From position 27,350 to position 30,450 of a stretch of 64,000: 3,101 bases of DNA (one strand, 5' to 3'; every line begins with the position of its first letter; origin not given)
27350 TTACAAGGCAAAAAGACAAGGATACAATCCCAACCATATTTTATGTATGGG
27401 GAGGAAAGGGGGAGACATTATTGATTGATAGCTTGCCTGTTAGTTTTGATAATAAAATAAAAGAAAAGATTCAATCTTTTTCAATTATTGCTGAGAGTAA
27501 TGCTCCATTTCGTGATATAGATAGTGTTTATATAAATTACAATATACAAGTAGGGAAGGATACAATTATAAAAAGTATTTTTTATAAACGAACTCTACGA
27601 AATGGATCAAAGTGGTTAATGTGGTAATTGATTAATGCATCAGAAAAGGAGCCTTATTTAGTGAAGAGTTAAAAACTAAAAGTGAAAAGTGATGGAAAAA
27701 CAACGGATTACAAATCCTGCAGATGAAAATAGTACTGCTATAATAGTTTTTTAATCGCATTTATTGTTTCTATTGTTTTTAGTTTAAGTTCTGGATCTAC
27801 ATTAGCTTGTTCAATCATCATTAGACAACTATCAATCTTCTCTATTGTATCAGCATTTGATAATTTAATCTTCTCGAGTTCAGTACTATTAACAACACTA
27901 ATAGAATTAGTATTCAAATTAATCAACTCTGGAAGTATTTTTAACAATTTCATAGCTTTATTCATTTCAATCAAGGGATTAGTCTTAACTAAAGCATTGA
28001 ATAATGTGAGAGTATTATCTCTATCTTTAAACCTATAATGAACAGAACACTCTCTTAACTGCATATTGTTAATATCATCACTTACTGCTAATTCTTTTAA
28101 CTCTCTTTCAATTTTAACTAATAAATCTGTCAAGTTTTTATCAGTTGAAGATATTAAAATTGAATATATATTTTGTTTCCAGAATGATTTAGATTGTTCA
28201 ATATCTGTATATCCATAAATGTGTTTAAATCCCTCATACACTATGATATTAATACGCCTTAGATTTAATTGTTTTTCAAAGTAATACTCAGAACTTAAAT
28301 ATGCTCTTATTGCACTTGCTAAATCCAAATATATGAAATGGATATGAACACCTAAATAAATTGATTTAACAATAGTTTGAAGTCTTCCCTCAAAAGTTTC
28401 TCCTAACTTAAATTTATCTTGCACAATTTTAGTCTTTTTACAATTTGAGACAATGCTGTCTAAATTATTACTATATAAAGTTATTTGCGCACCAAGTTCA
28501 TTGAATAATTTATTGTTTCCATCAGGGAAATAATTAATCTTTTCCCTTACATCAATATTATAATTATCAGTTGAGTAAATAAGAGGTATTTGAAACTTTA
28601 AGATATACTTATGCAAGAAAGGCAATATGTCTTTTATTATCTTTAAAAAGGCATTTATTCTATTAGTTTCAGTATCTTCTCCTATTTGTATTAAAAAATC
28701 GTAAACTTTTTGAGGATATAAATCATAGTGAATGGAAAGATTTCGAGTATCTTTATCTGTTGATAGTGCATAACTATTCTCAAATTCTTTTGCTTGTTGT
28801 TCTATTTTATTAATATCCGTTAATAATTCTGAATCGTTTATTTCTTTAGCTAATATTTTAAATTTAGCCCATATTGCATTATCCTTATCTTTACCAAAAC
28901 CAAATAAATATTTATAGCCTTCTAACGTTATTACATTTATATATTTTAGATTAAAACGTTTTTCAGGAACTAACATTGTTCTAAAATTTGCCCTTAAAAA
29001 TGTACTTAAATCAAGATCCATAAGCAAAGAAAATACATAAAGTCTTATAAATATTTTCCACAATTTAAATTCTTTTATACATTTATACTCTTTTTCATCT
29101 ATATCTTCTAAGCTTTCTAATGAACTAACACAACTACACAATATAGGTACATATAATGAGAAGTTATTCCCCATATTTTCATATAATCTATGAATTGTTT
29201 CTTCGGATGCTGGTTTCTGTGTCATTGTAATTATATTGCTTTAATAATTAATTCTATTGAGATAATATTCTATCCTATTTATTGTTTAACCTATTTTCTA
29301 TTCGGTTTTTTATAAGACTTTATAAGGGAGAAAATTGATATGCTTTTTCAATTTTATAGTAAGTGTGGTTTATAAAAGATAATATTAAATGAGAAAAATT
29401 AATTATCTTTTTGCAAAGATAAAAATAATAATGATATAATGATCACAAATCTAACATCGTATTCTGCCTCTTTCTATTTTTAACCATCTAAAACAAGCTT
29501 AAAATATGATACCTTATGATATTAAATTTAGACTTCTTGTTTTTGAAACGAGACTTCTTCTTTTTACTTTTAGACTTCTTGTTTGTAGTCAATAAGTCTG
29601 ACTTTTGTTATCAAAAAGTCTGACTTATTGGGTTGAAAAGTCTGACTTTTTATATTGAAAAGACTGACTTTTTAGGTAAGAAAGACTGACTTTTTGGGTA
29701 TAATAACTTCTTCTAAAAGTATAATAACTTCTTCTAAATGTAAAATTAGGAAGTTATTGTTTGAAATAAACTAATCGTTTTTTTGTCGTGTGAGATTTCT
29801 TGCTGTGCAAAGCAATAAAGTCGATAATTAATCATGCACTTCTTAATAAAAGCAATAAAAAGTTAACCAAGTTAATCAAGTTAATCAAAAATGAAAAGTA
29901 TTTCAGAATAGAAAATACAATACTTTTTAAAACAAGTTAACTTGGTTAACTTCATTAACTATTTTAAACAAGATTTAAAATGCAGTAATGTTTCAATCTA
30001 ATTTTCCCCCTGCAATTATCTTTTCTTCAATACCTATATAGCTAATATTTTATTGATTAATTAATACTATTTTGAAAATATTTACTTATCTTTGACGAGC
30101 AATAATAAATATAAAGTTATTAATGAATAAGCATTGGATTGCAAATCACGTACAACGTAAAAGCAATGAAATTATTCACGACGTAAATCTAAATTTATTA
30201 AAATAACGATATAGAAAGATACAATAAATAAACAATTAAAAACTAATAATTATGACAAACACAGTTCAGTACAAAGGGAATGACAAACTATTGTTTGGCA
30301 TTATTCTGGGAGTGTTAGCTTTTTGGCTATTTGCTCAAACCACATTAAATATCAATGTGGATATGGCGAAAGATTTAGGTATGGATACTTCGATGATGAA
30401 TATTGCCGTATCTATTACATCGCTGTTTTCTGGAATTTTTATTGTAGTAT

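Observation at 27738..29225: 495-aa protein with tandem duplicated domains, each ending in an Rx4H motif: compact double-HEPN RNase candidate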

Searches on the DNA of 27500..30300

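Call 106: search_rna_families(source=window, start=27500, end=30300, threshold=evalue, max_evalue=10)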
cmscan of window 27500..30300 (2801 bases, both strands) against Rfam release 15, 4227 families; matches with E-value up to 10: 3.
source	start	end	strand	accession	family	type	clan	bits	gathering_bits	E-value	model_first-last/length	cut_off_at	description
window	27765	27827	-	RF00536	snoMe28S-Cm3227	Gene; snRNA; snoRNA; CD-box;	-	28.3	43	0.19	1-82/82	no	Small nucleolar RNA Me28S-Cm3227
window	27891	27962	-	RF00344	snoZ267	Gene; snRNA; snoRNA; CD-box;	-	18.3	43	5.3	1-73/73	no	Small nucleolar RNA Z267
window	28247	28321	-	RF02964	DUF3800-V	Gene; sRNA;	-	17.1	37.4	8.7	1-96/96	no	DUF3800-V RNA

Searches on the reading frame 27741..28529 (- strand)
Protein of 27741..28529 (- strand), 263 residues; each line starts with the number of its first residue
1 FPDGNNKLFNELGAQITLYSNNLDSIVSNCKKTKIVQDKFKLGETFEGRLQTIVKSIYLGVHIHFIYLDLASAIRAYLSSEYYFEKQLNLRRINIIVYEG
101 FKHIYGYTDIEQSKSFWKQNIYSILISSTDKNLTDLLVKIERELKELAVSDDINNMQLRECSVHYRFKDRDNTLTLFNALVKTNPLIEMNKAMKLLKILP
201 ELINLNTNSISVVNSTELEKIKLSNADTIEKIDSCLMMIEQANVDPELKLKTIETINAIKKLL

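Call 67: search_solved_structures(query=A5, max_evalue=10, show_alignments=3)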
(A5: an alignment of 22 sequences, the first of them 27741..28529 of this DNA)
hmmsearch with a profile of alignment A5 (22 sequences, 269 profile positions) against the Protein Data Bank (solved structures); distinct sequences matched with E-value up to 10: 5.
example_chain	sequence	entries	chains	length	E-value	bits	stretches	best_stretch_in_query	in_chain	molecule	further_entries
6tx2_A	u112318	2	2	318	0.13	14.7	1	121-179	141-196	Histone PARylation factor 1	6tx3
6x0l_O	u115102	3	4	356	0.16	14.4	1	121-179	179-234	Histone PARylation factor 1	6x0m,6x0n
6m3g_A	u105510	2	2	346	0.28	13.6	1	122-179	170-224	Histone PARylation factor 1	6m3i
9mja_B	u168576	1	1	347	0.28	13.6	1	122-179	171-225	Histone PARylation factor 1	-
6y07_A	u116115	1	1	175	0.5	12.8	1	168-262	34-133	sohair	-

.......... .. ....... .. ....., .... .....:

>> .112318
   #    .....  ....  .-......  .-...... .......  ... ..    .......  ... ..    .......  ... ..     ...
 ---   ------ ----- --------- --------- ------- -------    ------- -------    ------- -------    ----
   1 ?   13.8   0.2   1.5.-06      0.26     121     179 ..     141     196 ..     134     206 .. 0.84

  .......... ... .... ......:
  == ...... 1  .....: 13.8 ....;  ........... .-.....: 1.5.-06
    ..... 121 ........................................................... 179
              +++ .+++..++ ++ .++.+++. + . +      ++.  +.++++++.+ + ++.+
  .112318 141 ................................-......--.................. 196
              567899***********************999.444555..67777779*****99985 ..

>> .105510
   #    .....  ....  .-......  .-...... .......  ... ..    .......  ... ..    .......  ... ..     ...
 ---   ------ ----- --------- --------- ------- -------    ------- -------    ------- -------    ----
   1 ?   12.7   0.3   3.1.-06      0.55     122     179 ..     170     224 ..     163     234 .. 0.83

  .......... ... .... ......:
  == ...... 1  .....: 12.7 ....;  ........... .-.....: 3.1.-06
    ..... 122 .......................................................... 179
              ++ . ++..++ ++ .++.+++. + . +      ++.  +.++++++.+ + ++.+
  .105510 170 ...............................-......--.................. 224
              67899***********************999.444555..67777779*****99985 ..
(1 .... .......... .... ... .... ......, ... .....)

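Call 81: search_protein_families(library=phrogs, proteins=[window:27741-28529:-], max_evalue=1)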
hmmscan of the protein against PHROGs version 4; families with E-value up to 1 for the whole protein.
window:27741-28529:- (263 aa): 0 families

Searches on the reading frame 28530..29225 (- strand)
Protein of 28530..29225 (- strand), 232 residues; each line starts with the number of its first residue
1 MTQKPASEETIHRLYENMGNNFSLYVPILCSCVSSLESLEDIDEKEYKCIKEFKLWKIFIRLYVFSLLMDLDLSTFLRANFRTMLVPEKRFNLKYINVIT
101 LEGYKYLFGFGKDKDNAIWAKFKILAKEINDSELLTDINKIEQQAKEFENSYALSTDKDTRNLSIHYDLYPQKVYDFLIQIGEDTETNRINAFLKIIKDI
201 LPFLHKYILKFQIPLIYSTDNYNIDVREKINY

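Call 43: predict_structure(alignment_id=A3)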
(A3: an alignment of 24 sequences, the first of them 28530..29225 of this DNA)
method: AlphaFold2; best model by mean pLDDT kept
length: 232 residues; sequences in the alignment: 24
mean_pLDDT: 81.1   pTM: 0.78
mean pLDDT of the five models: 81.1, 80.5, 79.6, 78.5, 78.4
residues with pLDDT >= 90: 73; 70-90: 117; 50-70: 25; < 50: 17
segments of 3 or more residues with pLDDT < 50: 219-232
pLDDT, mean of each block of 10 residues (from residue 1): 66 68 81 88 84 91 93 87 86 86 90 89 93 95 93 70 59 76 83 91 91 70 44 36
secondary structure, 60 per line:
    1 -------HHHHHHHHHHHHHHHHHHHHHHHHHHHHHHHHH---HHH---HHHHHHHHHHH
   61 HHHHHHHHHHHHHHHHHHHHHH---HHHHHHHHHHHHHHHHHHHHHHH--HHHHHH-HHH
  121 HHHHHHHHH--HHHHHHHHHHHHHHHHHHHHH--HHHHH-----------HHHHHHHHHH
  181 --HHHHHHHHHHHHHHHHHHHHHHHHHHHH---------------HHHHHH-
elements in order: H8-40 H50-82 H86-108 H111-116 H118-129 H132-152 H155-159 H171-180 H183-210 H226-231

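Call 45: fold_search(model_id=the predicted structure, library=pdb)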
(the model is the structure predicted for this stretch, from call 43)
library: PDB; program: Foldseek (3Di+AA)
matches with E <= 10: 521; with E <= 0.001: 0
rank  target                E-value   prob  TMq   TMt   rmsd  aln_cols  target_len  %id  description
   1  6egc                  2.9e-01  0.92  0.35  0.50   8.3       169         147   12  Single-chain version of 2L4HC2_23 (PDB 5J0K) (released 2019-05-29)
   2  2v0o_A                3.2e-01  0.12  0.16  0.14  31.0       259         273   14  FCHO2 F-BAR domain (released 2007-06-26)
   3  6nbh_R                4.7e-01  0.15  0.21  0.14  20.9       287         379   10  Cryo-EM structure of parathyroid hormone receptor type 1 in complex with a long-acting parathyroid hormone analog and  (released 2019-04-17)
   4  9ly2_R                5.2e-01  0.14  0.20  0.16  17.5       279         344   11  A Cryo-EM structure of LA-PTH-PTH1R-V2RT-Beta-arrestin1 complex (state 1 conformation) (released 2026-03-04)
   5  3syv_G                6.0e-01  0.08  0.14  0.14  27.0       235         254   12  Crystal structure of mPACSIN 3 F-BAR domain mutant (released 2012-05-16)
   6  3qe6_B                6.2e-01  0.30  0.23  0.19  35.6       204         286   10  Mouse PACSIN 3 F-BAR domain structure (released 2012-01-25)
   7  9jr3_R                6.2e-01  0.16  0.23  0.17  18.1       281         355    8  Cryo-EM structure of PTH-PTH1R-Gq (tilted state) (released 2024-10-16)
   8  7y35_R                6.8e-01  0.14  0.21  0.14  17.4       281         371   12  Cryo-EM structure of the Abaloparatide-bound human PTH1R-Gs complex (released 2023-07-05)
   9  6z0c_B                7.1e-01  0.08  0.14  0.16  24.7       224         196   13  Structure of in silico modelled artificial Maquette-3 protein (released 2021-03-17)
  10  2efl                  7.5e-01  0.08  0.14  0.12  35.0       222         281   12  Crystal structure of the EFC domain of formin-binding protein 17 (released 2007-05-29)
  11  6z0c_C                7.5e-01  0.07  0.14  0.16  25.0       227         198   11  Structure of in silico modelled artificial Maquette-3 protein (released 2021-03-17)
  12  6z0c_D                7.8e-01  0.30  0.26  0.31  20.0       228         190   13  Structure of in silico modelled artificial Maquette-3 protein (released 2021-03-17)
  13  8flq_R                8.2e-01  0.15  0.21  0.15  17.2       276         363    9  Human PTH1R in complex with PTH(1-34) and Gs (released 2023-04-26)
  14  5l0g_D                8.2e-01  0.11  0.16  0.19  14.9       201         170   13  Human metavinculin MVt Q971R, R975D, T978R mutant (residues 959-1134) in complex with PIP2 (released 2016-08-31)
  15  6z0c_A                9.0e-01  0.18  0.24  0.27  22.7       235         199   11  Structure of in silico modelled artificial Maquette-3 protein (released 2021-03-17)
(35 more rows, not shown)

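Call 66: search_solved_structures(query=A6, max_evalue=10, show_alignments=3)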
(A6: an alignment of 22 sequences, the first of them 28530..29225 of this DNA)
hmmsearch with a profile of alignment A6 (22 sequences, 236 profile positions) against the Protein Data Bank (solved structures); distinct sequences matched with E-value up to 10: 2.
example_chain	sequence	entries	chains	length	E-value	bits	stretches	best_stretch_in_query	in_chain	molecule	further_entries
8qaf_A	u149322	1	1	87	0.078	15.6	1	113-156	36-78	sc-apCC-8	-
3ldu_A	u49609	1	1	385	0.27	13.8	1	9-67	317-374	Putative methylase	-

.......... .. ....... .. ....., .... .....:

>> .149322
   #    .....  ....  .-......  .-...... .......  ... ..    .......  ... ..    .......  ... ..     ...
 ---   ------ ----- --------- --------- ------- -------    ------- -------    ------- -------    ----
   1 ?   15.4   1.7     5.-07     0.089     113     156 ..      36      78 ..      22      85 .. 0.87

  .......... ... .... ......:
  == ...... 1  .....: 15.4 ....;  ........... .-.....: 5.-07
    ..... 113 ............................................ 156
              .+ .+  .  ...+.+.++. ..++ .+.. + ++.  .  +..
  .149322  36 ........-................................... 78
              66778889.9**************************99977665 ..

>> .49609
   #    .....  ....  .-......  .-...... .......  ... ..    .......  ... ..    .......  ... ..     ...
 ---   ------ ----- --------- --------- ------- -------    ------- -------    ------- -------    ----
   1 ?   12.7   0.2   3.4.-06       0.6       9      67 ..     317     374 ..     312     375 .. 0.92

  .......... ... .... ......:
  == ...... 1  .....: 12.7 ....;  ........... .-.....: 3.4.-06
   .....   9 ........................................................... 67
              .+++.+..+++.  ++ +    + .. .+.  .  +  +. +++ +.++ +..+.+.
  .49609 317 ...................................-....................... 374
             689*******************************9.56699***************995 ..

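Call 81: search_protein_families(library=phrogs, proteins=[window:28530-29225:-], max_evalue=1)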
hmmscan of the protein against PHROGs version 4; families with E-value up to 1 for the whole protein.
window:28530-29225:- (232 aa): 0 families
